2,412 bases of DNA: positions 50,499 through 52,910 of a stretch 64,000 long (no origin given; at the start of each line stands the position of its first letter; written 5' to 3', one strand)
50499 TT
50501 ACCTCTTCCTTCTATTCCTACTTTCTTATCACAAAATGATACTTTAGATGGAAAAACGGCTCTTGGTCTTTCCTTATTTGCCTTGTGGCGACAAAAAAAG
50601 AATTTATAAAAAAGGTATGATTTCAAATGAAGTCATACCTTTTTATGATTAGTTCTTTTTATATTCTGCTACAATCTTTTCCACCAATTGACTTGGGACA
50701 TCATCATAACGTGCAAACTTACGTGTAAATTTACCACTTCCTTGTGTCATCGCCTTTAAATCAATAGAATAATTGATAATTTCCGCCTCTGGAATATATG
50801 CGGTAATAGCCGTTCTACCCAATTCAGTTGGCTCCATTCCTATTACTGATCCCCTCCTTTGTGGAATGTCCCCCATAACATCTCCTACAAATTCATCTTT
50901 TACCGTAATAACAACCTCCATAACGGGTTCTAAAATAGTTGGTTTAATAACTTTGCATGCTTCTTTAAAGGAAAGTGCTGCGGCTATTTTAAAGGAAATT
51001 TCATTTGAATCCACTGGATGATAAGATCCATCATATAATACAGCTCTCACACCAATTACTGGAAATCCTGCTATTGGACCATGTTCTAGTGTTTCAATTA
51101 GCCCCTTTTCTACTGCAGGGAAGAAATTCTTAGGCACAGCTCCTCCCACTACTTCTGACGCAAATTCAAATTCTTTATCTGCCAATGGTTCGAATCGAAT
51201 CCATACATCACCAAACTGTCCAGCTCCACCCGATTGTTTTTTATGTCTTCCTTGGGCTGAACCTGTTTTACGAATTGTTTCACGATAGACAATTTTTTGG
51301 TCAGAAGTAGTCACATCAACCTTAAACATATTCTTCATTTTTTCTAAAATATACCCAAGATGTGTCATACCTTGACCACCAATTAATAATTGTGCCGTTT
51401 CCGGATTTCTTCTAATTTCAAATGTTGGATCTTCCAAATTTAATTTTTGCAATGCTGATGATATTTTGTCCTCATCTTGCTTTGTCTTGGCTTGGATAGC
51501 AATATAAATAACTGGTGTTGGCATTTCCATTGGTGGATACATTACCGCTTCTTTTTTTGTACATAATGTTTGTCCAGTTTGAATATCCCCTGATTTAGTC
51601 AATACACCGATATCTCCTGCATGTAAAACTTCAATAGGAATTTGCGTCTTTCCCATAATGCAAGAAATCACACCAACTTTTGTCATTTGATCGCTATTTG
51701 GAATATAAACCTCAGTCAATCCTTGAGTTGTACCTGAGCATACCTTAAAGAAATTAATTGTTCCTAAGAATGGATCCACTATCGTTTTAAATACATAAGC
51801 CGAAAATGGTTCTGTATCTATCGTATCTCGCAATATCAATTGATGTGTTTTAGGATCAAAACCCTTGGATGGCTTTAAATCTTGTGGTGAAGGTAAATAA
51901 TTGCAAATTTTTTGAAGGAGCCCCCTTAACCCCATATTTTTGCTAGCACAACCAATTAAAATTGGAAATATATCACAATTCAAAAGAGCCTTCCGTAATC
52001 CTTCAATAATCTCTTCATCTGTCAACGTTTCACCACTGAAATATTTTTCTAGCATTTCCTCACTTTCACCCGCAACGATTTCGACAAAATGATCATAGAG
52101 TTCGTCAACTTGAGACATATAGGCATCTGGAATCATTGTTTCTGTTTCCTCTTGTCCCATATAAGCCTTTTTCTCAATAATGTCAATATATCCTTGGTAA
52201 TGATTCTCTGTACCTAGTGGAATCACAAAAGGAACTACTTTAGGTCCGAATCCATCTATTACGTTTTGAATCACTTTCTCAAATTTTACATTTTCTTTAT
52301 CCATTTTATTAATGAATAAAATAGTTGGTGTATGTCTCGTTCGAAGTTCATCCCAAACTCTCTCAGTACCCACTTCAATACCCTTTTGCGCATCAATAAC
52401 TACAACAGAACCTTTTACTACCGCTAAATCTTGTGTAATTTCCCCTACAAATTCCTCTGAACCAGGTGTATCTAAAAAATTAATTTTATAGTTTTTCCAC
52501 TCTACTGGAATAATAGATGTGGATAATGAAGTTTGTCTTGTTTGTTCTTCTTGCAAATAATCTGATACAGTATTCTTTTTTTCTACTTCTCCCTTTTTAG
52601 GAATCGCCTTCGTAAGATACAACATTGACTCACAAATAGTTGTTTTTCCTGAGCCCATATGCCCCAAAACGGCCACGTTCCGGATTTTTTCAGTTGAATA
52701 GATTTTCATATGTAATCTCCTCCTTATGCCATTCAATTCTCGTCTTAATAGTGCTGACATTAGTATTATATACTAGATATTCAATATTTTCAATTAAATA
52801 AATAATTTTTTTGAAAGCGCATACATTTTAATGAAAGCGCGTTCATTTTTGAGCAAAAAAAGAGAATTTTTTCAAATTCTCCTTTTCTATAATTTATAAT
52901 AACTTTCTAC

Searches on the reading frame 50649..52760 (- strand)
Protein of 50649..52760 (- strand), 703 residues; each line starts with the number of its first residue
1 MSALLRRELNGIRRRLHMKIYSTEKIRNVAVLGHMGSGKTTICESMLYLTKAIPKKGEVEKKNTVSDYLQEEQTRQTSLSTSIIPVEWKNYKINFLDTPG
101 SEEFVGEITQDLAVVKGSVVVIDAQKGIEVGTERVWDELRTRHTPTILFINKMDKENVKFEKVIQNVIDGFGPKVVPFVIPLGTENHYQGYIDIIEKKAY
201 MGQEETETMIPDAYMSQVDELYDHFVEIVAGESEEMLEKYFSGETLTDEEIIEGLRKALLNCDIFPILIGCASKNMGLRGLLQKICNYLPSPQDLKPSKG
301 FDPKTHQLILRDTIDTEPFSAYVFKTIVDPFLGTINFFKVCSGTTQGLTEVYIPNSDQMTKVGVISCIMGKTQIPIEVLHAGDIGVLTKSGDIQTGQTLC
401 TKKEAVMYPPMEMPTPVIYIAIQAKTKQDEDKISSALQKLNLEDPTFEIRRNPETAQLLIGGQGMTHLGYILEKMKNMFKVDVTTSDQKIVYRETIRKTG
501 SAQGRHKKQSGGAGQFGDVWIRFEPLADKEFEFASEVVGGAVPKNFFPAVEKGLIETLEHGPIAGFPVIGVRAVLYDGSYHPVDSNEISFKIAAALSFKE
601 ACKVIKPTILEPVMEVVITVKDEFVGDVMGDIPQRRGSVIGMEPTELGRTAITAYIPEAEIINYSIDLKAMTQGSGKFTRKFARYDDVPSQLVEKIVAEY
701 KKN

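Call 29: search_protein_families(library=ncbifam, proteins=[window:50649-52760:-], max_evalue=0.00001)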
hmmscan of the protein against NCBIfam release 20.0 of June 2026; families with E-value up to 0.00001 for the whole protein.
window:50649-52760:- (703 aa): 29 families (the best 25 are shown)
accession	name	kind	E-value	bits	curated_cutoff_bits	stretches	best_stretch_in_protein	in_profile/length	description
NF009381.0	PRK12740.1-5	subfamily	7.1e-260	864.2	583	1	18-702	1-687/692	elongation factor G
TIGR00484.1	EF-G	equivalog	4.7e-192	639.8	659.4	1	22-701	6-690/691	elongation factor G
NF009891.0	PRK13351.1-1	equivalog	4.2e-184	613.9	597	1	20-702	3-679/681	elongation factor G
NF058620.1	EFG2_Bacteroid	exception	7.4e-178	593.2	1000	2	18-528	1-510/717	elongation factor G2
NF009377.1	PRK12740.1-1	equivalog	1.8e-172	575.3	890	1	22-696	9-698/700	elongation factor G-like protein EF-G2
NF009379.0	PRK12740.1-3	equivalog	1.1e-151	506.7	513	1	23-701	5-671/674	elongation factor G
NF012153.1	tet_protect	equivalog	2.4e-87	293.7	775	1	28-685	2-614/614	tetracycline resistance ribosomal protection protein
TIGR00490.1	aEF-2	equivalog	8.8e-66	222.4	738.45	3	316-529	287-497/720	elongation factor EF-2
NF001964.0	PRK00741.1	equivalog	2.1e-57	194.8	473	1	23-498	9-475/529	peptide chain release factor 3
NF033148.1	tet_protect_M_W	exception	2.5e-56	191.3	1100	2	25-171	2-148/639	TetM/TetW/TetO/TetS family tetracycline resistance ribosomal protection protein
NF000120.3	47473_otr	exception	1.7e-50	172.3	900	1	28-678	4-606/608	tetracycline resistance ribosomal protection protein Otr(A)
NF009892.0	PRK13351.1-3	equivalog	2.1e-48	165.2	640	2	25-160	2-142/623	elongation factor G-like protein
TIGR00503.1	prfC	equivalog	2e-47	161.8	466.95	1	22-484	7-460/527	peptide chain release factor 3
TIGR01394.1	TypA_BipA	equivalog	2.8e-46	158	757.3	3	26-171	1-144/594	translational GTPase TypA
NF012154.0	tet_protect_Q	exception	1.6e-43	149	1425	1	26-686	3-612/638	tetracycline resistance ribosomal protection protein Tet(Q)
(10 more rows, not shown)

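Call 32: list_cluster_members(proteins=[window:50649-52709:-, window:2360-3868:-, window:3950-4963:-, window:45625-46383:-, window:44880-45632:-, window:60653-61696:-, window:53352-54842:+, window:57405-59888:+, window:160-1257:-, window:1280-2344:-])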
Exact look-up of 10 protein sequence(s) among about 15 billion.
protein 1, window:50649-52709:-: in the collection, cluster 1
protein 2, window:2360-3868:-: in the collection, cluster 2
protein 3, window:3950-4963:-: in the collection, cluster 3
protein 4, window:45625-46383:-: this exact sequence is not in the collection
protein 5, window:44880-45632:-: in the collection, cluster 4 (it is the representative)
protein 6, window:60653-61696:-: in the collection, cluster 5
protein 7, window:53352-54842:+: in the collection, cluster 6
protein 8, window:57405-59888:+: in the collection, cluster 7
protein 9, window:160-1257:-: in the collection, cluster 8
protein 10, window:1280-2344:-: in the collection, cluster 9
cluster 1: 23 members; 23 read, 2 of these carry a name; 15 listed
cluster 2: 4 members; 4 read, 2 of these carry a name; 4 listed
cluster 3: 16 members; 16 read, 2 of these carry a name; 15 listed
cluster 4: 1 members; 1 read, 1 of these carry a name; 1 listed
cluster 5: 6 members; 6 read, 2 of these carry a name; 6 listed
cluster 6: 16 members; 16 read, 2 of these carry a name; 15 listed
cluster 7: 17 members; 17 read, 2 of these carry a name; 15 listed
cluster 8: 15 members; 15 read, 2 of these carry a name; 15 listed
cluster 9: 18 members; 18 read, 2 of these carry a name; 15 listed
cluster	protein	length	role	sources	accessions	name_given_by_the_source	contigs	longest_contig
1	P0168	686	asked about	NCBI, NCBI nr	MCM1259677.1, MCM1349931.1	MAG: elongation factor G [Prevotella sp.] | elongation factor G [Staphylococcus sp.]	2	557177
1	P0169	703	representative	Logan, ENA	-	-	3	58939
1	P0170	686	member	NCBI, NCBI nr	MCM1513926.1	MAG: elongation factor G [Anaeroplasma bactoclasticum] | elongation factor G [Anaeroplasma bactoclasticum]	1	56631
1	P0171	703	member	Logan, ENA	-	-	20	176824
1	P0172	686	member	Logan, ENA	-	-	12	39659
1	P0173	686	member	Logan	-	-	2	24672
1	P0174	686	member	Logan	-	-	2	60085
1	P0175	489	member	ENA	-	-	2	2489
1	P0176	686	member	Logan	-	-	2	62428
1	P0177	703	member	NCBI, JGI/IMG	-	-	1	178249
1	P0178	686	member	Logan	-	-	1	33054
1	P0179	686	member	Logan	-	-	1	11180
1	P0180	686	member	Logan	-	-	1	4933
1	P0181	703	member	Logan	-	-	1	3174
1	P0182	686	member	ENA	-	-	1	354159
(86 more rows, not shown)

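Call 33: find_homologous_proteins(query=window:50649-52709:-, max_evalue=1e-50)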
Query window:50649-52709:- (686 aa): 7994 proteins with E <= 1e-50 among 8000 candidates; the best 120 are listed.
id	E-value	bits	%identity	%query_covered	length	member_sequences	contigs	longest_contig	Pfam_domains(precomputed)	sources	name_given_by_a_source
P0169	0.0e+0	1513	97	100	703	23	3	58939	PF01926.30,PF00679.31,PF14492.13,PF00009.34,PF03764.25,PF03144.32,PF22042.3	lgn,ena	-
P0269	0.0e+0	1294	81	100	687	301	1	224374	PF00679.31,PF14492.13,PF00009.34,PF03764.25,PF03144.32,PF22042.3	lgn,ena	-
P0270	0.0e+0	1276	81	100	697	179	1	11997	PF01926.30,PF00679.31,PF14492.13,PF00009.34,PF03764.25,PF03144.32,PF22042.3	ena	-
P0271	0.0e+0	1275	81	100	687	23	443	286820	PF01926.30,PF00679.31,PF14492.13,PF00009.34,PF03764.25,PF03144.32,PF22042.3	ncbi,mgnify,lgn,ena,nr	ncbi:MAG: elongation factor G [Staphylococcus sp.]|mgnify:FL=1|nr:elongation factor G [Staphylococcu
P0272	0.0e+0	1274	81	100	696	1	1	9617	PF01926.30,PF00679.31,PF14492.13,PF00009.34,PF03764.25,PF03144.32,PF22042.3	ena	-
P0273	0.0e+0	1273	80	100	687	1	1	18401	PF01926.30,PF00679.31,PF14492.13,PF00009.34,PF03764.25,PF03144.32,PF22042.3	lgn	-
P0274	0.0e+0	1272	80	100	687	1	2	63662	PF01926.30,PF00679.31,PF14492.13,PF00009.34,PF03764.25,PF03144.32,PF22042.3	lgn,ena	-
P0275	0.0e+0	1267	80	100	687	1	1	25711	PF01926.30,PF00679.31,PF14492.13,PF00009.34,PF03764.25,PF03144.32,PF22042.3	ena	-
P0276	0.0e+0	1259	79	100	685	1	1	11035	PF01926.30,PF00679.31,PF14492.13,PF00009.34,PF03764.25,PF22042.3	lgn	-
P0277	0.0e+0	1258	80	100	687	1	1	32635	PF01926.30,PF00679.31,PF14492.13,PF00009.34,PF03764.25,PF03144.32,PF22042.3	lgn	-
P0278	0.0e+0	1255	79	100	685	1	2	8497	PF01926.30,PF00679.31,PF14492.13,PF00009.34,PF03764.25,PF22042.3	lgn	-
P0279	0.0e+0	1253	79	100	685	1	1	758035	PF01926.30,PF00679.31,PF14492.13,PF00009.34,PF03764.25,PF22042.3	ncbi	-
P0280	0.0e+0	1252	79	100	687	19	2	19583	PF00679.31,PF14492.13,PF00009.34,PF03764.25,PF22042.3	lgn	-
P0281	0.0e+0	1251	79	100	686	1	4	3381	PF01926.30,PF00679.31,PF14492.13,PF00009.34,PF03764.25,PF03144.32,PF22042.3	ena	-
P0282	0.0e+0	1250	79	100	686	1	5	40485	PF01926.30,PF00679.31,PF14492.13,PF00009.34,PF03764.25,PF03144.32,PF22042.3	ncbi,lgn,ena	-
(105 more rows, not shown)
